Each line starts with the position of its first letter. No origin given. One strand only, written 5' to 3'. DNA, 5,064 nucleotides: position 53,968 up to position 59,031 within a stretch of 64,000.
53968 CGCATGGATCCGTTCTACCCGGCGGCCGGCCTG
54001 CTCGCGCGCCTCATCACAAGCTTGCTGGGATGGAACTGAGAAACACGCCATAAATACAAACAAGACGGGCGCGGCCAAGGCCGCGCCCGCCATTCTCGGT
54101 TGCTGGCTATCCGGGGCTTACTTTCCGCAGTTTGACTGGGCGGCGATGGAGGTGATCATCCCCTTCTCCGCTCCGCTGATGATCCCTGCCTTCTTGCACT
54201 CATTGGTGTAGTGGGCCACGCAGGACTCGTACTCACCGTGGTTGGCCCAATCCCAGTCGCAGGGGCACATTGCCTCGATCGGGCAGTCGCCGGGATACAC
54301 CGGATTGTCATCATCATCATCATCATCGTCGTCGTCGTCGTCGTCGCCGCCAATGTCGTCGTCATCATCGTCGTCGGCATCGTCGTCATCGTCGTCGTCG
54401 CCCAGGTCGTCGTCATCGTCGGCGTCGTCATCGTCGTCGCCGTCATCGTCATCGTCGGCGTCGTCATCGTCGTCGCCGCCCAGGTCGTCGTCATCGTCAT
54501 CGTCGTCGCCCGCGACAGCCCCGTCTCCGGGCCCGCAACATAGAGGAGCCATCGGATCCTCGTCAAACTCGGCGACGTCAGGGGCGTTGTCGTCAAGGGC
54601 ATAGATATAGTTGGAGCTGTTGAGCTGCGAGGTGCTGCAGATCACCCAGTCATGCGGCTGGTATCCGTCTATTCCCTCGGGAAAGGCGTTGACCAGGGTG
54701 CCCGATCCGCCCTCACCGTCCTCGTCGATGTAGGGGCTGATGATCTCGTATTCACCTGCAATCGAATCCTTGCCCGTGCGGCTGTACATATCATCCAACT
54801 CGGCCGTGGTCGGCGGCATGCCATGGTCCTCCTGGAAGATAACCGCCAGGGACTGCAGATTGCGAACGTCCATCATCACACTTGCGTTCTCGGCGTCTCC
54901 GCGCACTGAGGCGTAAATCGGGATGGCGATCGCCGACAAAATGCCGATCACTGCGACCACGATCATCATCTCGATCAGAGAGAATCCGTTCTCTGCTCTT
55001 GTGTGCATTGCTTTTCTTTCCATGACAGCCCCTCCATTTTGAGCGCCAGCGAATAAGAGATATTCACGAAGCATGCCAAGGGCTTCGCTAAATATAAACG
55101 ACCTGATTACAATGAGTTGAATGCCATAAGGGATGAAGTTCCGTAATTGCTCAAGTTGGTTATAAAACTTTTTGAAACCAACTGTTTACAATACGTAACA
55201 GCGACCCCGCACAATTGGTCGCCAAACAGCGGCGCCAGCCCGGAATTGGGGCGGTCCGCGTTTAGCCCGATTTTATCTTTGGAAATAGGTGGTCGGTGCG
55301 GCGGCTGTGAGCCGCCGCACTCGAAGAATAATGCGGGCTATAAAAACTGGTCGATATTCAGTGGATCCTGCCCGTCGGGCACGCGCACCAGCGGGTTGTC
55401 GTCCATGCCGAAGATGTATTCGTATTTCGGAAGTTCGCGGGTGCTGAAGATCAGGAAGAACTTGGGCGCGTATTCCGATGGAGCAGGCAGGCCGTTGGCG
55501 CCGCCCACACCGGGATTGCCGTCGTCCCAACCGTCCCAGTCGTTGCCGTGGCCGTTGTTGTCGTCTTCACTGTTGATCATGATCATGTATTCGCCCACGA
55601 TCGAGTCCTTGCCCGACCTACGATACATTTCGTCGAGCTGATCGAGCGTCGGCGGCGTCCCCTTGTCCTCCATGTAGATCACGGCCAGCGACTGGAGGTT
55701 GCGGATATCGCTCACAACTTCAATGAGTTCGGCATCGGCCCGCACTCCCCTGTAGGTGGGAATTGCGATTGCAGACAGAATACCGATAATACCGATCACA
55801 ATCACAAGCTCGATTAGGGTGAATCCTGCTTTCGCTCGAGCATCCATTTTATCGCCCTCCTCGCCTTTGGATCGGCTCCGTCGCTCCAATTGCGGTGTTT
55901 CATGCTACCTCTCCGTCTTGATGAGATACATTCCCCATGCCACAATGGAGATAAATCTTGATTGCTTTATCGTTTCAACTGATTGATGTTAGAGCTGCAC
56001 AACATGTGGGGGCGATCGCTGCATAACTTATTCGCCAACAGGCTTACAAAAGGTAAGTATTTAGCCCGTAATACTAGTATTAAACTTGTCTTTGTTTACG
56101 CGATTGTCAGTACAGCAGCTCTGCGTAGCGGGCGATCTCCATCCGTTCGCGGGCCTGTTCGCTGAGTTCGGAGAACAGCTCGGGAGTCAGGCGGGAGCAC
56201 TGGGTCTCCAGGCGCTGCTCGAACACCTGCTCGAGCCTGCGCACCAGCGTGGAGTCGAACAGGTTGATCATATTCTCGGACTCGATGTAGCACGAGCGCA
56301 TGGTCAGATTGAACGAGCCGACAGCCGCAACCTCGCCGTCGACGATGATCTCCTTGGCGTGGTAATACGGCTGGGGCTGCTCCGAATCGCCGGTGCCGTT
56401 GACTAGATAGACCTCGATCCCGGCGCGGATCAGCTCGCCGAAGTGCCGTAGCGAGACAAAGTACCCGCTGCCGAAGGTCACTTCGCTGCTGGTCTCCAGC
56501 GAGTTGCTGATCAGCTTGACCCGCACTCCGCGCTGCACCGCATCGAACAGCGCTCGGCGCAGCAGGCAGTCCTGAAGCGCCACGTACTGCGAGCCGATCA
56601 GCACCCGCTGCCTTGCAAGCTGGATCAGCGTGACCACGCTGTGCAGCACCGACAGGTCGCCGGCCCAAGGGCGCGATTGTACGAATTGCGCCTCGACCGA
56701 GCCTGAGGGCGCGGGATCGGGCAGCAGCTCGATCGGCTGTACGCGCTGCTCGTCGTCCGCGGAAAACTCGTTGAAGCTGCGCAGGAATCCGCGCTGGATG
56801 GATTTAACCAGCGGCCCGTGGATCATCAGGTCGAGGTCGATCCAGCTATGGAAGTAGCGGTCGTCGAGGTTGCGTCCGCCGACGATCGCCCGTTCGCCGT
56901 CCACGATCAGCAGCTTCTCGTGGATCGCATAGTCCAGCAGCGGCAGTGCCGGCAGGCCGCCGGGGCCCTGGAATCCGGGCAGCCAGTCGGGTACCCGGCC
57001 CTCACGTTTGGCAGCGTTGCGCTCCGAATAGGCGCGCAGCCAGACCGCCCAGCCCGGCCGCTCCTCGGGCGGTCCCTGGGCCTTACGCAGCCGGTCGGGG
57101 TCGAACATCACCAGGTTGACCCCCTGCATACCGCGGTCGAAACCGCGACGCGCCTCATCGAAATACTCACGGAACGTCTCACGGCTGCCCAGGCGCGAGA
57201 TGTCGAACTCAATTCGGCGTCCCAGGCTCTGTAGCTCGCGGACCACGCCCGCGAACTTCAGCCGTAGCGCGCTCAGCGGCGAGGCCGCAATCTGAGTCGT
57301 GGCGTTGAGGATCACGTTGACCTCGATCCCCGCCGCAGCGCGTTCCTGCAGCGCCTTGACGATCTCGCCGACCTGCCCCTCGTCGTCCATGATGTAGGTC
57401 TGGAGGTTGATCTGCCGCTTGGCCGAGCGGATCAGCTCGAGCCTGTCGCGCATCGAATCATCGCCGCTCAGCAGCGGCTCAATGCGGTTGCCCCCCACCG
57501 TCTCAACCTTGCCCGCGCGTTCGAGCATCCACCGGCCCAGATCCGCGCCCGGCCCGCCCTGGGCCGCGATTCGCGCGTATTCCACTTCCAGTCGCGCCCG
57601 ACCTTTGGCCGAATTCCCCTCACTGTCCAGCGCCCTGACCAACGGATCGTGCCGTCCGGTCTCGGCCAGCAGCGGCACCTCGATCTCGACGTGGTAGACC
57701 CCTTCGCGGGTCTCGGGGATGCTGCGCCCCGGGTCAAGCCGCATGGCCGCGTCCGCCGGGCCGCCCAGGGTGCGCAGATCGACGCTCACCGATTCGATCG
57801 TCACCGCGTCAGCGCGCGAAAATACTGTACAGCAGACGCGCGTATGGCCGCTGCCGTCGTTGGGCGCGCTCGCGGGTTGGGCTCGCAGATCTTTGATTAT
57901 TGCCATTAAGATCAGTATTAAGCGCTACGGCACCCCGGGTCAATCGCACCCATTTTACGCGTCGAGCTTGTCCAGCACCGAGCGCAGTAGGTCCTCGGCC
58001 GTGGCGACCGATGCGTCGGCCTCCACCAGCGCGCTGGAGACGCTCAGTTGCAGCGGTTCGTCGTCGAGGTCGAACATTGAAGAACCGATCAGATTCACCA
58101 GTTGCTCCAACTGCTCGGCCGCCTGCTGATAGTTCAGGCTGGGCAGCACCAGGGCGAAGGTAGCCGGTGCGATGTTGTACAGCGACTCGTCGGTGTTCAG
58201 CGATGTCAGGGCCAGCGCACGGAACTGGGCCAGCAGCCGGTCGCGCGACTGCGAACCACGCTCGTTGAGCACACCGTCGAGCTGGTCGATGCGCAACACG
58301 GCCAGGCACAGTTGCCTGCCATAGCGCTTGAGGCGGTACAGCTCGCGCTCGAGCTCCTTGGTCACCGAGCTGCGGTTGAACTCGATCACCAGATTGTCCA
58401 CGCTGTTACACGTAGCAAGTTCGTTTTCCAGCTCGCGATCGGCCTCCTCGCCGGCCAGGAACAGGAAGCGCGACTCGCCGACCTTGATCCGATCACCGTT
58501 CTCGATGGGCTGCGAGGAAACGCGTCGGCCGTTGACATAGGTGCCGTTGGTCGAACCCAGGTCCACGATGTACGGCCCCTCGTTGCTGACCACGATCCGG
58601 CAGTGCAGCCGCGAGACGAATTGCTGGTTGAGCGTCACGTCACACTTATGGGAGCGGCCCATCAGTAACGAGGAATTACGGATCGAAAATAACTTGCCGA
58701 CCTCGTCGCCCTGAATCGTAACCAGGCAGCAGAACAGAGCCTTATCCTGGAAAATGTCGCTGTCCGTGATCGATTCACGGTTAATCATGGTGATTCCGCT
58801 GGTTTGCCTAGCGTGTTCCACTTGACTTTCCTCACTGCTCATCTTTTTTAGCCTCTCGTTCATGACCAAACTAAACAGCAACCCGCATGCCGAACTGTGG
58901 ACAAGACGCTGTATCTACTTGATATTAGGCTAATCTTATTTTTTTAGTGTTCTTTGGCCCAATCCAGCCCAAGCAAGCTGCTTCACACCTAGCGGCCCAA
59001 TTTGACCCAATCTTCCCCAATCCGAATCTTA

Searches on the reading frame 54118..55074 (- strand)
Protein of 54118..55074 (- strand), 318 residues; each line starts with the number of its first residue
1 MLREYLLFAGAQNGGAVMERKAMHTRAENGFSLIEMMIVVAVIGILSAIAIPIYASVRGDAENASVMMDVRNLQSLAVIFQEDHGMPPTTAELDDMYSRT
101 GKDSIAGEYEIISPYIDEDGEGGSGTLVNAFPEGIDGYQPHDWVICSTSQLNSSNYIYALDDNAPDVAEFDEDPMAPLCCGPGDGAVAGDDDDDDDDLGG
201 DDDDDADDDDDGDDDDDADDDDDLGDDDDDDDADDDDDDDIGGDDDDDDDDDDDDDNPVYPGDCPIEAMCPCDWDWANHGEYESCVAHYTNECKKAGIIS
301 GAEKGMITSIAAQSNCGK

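Call 54: search_protein_families(library=pfam, proteins=[window:54118-55074:-], max_evalue=0.001)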
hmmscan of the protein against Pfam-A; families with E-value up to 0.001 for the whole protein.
window:54118-55074:- (318 aa): 1 family
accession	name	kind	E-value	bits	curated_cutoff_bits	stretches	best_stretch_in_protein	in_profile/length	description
PF07963.17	N_methyl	-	1.4e-07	31.3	21.2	1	26-51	2-27/27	Prokaryotic N-terminal methylation motif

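Call 55: search_protein_families(library=padloc, proteins=[window:54118-55074:-], max_evalue=0.01)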
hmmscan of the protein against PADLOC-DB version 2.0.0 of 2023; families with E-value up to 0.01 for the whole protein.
window:54118-55074:- (318 aa): 0 families

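Call 56: search_protein_families(library=ncbifam, proteins=[window:54118-55074:-], max_evalue=0.001)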
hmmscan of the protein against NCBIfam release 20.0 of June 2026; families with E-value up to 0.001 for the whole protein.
window:54118-55074:- (318 aa): 6 families
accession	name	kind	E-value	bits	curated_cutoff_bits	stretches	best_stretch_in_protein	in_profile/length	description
TIGR01710.1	typeII_sec_gspG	equivalog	1.9e-08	34.4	88.85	1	30-92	2-64/134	type II secretion system major pseudopilin GspG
TIGR02532.1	IV_pilin_GFxxxE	domain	3.7e-08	32.9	16.3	1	29-51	2-24/24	prepilin-type N-terminal cleavage/methylation domain-containing protein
NF041775.1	typeIV_PilA_Myxo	equivalog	4.3e-08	33.4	400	1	28-60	10-42/214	type IV pilin protein PilA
NF007862.0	PRK10574.1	equivalog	8.4e-08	32.5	138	1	28-56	4-32/145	prepilin peptidase-dependent pilin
NF040999.1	pilin_ComGC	equivalog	1.8e-06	28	75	1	29-95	2-68/84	competence type IV pilus major pilin ComGC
TIGR01708.2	typeII_sec_gspH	equivalog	1.1e-05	25.6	80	1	28-56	1-29/169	type II secretion system minor pseudopilin GspH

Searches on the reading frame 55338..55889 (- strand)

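Call 54: search_protein_families(library=pfam, proteins=[window:55338-55889:-], max_evalue=0.001)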
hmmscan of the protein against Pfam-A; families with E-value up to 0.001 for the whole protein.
window:55338-55889:- (183 aa): 1 family
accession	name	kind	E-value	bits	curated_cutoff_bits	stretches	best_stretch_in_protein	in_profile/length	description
PF07963.17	N_methyl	-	3.5e-07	30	21.2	1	18-43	2-27/27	Prokaryotic N-terminal methylation motif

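Call 55: search_protein_families(library=padloc, proteins=[window:55338-55889:-], max_evalue=0.01)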
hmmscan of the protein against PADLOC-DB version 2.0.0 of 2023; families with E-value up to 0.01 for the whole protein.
window:55338-55889:- (183 aa): 0 families

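Call 56: search_protein_families(library=ncbifam, proteins=[window:55338-55889:-], max_evalue=0.001)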
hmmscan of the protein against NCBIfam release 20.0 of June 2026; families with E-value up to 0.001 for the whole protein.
window:55338-55889:- (183 aa): 7 families
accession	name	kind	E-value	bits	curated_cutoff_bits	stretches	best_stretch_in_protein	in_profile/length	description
NF007862.0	PRK10574.1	equivalog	7.6e-10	39.1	138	1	20-61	4-45/145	prepilin peptidase-dependent pilin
NF041775.1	typeIV_PilA_Myxo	equivalog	2.9e-08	33.9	400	1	20-65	10-55/214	type IV pilin protein PilA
TIGR01710.1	typeII_sec_gspG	equivalog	4.6e-08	33.2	88.85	1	22-84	2-64/134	type II secretion system major pseudopilin GspG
TIGR02532.1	IV_pilin_GFxxxE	domain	3e-07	30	16.3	1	21-43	2-24/24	prepilin-type N-terminal cleavage/methylation domain-containing protein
TIGR01708.2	typeII_sec_gspH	equivalog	4.4e-06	26.8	80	1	21-55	2-36/169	type II secretion system minor pseudopilin GspH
NF040999.1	pilin_ComGC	equivalog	9e-05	22.6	75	1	21-85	2-66/84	competence type IV pilus major pilin ComGC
NF007800.0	PRK10506.1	equivalog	0.00039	20.3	158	1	17-64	5-52/163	prepilin peptidase-dependent protein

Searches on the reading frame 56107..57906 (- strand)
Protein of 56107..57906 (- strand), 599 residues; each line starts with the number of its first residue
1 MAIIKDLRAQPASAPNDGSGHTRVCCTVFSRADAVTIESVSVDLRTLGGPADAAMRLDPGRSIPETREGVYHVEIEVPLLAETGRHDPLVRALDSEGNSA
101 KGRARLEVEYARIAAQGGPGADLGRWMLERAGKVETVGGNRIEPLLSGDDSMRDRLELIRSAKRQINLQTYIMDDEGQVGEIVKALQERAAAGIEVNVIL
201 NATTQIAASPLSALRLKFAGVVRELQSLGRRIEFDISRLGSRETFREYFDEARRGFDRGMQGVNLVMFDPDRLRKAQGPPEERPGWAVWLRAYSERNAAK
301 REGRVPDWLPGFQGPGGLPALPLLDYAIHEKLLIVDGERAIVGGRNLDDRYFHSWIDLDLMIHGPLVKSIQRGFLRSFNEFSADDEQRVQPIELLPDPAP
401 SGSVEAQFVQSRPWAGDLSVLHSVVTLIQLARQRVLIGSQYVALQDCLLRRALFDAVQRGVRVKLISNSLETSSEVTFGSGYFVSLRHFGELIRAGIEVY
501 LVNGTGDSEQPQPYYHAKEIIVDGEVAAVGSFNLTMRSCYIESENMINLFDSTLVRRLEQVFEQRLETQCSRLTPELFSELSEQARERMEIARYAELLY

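Call 12: search_protein_families(library=pfam, proteins=[window:56107-57906:-], max_evalue=0.01)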
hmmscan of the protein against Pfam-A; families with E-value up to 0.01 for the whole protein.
window:56107-57906:- (599 aa): 2 families
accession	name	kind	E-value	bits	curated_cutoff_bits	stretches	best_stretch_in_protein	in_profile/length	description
PF13091.12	PLDc_2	-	2e-33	115.5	27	3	425-564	2-130/132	PLD-like domain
PF00614.28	PLDc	-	3e-15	55.9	21.9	2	325-351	2-28/28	Phospholipase D Active site motif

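Call 22: find_encoding_contigs(protein=window:56107-57906:-, flank=10000, max_places=6)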
Protein window:56107-57906:- (599 aa): no gene with exactly this product is on record in the collection.

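Call 55: search_protein_families(library=padloc, proteins=[window:56107-57906:-], max_evalue=0.01)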
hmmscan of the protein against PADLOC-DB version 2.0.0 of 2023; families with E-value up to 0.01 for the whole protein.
window:56107-57906:- (599 aa): 22 families
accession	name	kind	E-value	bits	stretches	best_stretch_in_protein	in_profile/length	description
PDLC02614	DrmC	-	1.4e-18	65.2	3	421-538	23-124/153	DrmC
PDLC02607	DrmC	-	7.8e-17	59.4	2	423-571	114-259/265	DrmC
PDLC02585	DrmC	-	1.2e-13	49.3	1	424-536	110-215/253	DrmC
PDLC02606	DrmC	-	6.2e-13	46.9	1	423-538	38-146/182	DrmC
PDLC02588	DrmC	-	2.8e-10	38.3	1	424-539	109-217/256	DrmC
PDLC02589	DrmC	-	5.1e-09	33.6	1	424-560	115-248/264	DrmC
PDLC02595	DrmC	-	3.8e-08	31.4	0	157-205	123-172/269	DrmC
PDLC02597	DrmC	-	1.9e-07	29.2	1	425-546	102-216/242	DrmC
PDLC02602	DrmC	-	3.2e-07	27.7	1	424-539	111-222/381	DrmC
PDLC02604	DrmC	-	1.2e-06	27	0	515-564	32-80/92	DrmC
PDLC02587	DrmC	-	6.4e-06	23.3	0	510-569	200-259/267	DrmC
PDLC02605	DrmC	-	2.1e-05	22.3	1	426-545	122-239/270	DrmC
PDLC02586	DrmC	-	6.6e-05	20.5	0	514-563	187-235/244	DrmC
PDLC02616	DrmC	-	0.00011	19.9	0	512-565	162-215/224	DrmC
PDLC03922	MkoB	-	0.00013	19.3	0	427-535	319-419/610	-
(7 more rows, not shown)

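Call 56: search_protein_families(library=ncbifam, proteins=[window:56107-57906:-], max_evalue=0.001)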
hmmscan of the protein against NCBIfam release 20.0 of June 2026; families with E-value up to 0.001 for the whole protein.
window:56107-57906:- (599 aa): 6 families
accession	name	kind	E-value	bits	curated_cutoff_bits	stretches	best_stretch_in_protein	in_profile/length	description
TIGR04265.1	bac_cardiolipin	equivalog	8.6e-35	120.6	290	2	324-580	217-464/483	cardiolipin synthase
NF008427.0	PRK11263.1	equivalog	9e-22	77.7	281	2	328-579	112-353/409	cardiolipin synthase ClsB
NF009107.0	PRK12452.1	equivalog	4.2e-20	72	787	1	324-567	238-478/509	cardiolipin synthase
NF038319.1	DISARM_DrmC_I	equivalog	1.8e-19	70.2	133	2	423-563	98-232/236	DISARM system phospholipase D-like protein DrmC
NF010492.0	PRK13912.1-3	equivalog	2.2e-06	27.3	297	0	421-570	36-175/178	nuclease NucT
NF006946.0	PRK09428.1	equivalog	1e-05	24.7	314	0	424-555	256-396/451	CDP-diacylglycerol--serine O-phosphatidyltransferase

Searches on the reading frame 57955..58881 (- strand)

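Call 12: search_protein_families(library=pfam, proteins=[window:57955-58881:-], max_evalue=0.01)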
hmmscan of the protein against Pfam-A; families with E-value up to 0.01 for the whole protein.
window:57955-58881:- (308 aa): 3 families
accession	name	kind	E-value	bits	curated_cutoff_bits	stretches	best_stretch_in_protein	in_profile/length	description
PF00498.31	FHA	-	1.3e-21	77.2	20.7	1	73-135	2-67/67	FHA domain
PF16697.10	Yop-YscD_cpl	-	5.3e-16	59.1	33.2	1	56-141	3-90/94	Inner membrane component of T3SS, cytoplasmic domain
PF00990.26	GGDEF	-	5.6e-08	33.2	23.8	1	168-300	10-145/161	Diguanylate cyclase, GGDEF domain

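Call 55: search_protein_families(library=padloc, proteins=[window:57955-58881:-], max_evalue=0.01)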
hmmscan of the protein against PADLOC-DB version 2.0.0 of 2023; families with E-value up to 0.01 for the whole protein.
window:57955-58881:- (308 aa): 0 families

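Call 56: search_protein_families(library=ncbifam, proteins=[window:57955-58881:-], max_evalue=0.001)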
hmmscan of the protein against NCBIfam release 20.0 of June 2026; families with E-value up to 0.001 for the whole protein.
window:57955-58881:- (308 aa): 12 families
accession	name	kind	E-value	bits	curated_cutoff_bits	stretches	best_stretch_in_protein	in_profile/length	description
NF049868.1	FhaB_Rv0019c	equivalog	5.8e-20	71.9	125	1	45-138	61-155/158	FHA domain-containing protein FhaB/FipA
NF052573.1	HisKinEspAMyxo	equivalog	9.2e-17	60.3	1400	1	53-153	29-130/755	serine histidine kinase EspA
NF041660.2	oxygluDhInhib_OdhI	equivalog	5.3e-16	58.7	200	1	43-144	32-130/130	oxoglutarate dehydrogenase inhibitor Odhl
NF033760.1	gliding_GltG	equivalog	5.3e-14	51.7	650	1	74-141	28-96/650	adventurous gliding motility protein GltG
NF038266.1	diguan_SiaD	equivalog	3.7e-11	42.9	290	1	149-294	84-229/252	biofilm regulation diguanylate cyclase SiaD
TIGR03354.1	VI_FHA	hypoth_equivalog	2.8e-09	37.3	120.25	1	66-137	20-97/420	type VI secretion system-associated FHA domain protein TagH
NF047654.1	DiguCycDgcRLepto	equivalog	4.7e-08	32.3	500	1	151-301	125-277/295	diguanylate cyclase DgcR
NF007380.0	PRK09894.1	equivalog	1.2e-07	31.4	256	1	152-294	121-262/296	diguanylate cyclase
NF007298.0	PRK09776.1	equivalog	3.5e-07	28.5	1135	1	148-299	673-824/1111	diguanylate cyclase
TIGR00254.1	GGDEF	domain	1.5e-06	28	37.4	1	160-300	6-147/168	diguanylate cyclase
NF007135.0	PRK09581.1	equivalog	1.5e-06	27.3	474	1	159-300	292-435/457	PleD family two-component system response regulator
NF052403.1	ESX1TransRegEspM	equivalog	4.7e-06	25.7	550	1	53-136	12-94/367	ESX-1 type VII secretion system transcriptional regulator EspM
